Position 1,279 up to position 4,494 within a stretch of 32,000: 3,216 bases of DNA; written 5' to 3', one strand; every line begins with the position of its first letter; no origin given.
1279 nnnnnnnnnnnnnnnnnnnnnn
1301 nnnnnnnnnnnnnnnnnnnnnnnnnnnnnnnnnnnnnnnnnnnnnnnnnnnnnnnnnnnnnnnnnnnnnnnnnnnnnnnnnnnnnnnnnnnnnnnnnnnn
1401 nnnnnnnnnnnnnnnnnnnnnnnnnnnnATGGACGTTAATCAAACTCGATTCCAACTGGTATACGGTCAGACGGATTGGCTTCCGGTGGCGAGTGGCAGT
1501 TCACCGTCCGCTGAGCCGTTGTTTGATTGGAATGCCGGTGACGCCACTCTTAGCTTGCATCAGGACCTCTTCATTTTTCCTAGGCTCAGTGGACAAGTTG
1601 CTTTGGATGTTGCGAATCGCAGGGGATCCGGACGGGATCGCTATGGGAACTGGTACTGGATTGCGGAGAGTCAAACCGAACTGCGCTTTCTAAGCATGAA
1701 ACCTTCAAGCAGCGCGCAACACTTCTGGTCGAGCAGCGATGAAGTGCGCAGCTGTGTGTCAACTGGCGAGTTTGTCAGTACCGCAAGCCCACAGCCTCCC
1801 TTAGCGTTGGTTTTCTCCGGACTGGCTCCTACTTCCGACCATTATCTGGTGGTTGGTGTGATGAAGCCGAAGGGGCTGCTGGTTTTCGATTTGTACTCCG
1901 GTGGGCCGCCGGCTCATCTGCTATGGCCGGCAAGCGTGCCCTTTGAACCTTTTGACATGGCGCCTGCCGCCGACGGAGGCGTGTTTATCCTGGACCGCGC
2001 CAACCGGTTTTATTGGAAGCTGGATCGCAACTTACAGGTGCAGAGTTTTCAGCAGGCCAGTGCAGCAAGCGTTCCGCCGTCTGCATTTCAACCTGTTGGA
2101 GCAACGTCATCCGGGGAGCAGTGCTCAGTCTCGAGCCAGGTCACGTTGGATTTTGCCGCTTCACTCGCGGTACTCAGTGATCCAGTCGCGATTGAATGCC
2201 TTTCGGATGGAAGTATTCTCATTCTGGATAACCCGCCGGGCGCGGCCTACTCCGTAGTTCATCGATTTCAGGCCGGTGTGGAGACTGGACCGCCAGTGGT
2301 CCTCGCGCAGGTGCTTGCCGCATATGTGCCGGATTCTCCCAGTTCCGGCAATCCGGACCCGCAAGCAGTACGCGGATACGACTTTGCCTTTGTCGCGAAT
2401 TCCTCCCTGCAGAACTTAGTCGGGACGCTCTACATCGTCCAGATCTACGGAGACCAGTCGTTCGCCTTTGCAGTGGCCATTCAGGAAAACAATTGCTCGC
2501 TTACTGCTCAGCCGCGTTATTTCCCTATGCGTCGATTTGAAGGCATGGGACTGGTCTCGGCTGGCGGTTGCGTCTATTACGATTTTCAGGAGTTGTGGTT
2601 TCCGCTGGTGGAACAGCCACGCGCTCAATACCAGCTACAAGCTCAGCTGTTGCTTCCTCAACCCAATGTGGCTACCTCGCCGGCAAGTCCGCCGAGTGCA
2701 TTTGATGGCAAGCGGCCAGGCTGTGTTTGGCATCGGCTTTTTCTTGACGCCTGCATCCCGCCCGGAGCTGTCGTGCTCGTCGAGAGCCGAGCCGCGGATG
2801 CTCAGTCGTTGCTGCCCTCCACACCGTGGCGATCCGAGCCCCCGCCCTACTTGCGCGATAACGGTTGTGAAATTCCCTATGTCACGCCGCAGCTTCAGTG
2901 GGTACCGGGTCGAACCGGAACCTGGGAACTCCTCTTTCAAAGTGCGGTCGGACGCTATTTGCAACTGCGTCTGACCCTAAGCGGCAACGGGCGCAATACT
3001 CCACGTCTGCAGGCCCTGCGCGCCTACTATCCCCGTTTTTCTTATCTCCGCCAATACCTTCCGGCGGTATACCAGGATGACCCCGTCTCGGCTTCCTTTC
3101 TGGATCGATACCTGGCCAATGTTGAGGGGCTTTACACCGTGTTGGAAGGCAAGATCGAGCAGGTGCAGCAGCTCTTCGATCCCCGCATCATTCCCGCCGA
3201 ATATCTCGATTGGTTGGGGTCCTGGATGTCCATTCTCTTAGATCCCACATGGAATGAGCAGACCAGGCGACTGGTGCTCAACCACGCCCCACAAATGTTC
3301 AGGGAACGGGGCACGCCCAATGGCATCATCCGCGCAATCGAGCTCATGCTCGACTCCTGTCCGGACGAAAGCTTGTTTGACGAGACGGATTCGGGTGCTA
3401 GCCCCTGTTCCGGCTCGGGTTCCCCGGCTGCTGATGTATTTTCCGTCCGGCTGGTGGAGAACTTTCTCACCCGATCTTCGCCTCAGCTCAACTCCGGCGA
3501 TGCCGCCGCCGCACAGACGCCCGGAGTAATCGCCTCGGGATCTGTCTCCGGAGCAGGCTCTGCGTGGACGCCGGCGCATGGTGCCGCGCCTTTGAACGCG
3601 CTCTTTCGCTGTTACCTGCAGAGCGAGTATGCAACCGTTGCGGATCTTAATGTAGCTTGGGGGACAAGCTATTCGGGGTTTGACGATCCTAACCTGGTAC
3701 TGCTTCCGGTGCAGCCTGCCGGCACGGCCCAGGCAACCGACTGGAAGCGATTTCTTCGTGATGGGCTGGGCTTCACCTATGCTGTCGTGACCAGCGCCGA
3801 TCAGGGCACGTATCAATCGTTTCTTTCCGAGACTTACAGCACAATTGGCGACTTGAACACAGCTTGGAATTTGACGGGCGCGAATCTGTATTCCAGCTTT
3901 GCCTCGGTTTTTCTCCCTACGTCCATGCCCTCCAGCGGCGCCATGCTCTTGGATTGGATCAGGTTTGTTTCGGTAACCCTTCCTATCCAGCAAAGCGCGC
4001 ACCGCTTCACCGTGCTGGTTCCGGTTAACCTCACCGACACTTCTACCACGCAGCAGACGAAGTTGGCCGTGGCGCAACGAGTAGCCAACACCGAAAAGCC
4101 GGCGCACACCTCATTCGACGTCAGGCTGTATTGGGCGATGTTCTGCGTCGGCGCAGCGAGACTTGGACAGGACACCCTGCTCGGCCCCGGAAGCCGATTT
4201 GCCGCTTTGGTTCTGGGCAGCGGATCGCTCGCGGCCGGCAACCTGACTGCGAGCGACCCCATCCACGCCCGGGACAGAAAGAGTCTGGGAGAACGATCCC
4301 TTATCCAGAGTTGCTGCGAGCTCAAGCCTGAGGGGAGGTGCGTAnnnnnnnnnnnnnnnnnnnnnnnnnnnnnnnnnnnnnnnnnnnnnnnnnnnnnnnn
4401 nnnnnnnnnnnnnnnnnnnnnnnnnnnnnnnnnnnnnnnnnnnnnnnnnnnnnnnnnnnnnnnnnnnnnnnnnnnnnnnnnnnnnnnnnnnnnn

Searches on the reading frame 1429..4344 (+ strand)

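Call 9: search_protein_families(library=pfam, proteins=[window:1429-4344:+], max_evalue=0.001)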
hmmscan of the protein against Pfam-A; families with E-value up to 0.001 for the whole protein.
window:1429-4344:+ (972 aa): 2 families
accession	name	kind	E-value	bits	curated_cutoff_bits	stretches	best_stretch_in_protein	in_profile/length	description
PF02449.21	Glyco_hydro_42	-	2e-10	41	21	1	792-849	151-211/376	Beta-galactosidase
PF09684.15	Tail_P2_I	-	6.7e-10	39.4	20.6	1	577-639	25-87/139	Phage tail protein (Tail_P2_I)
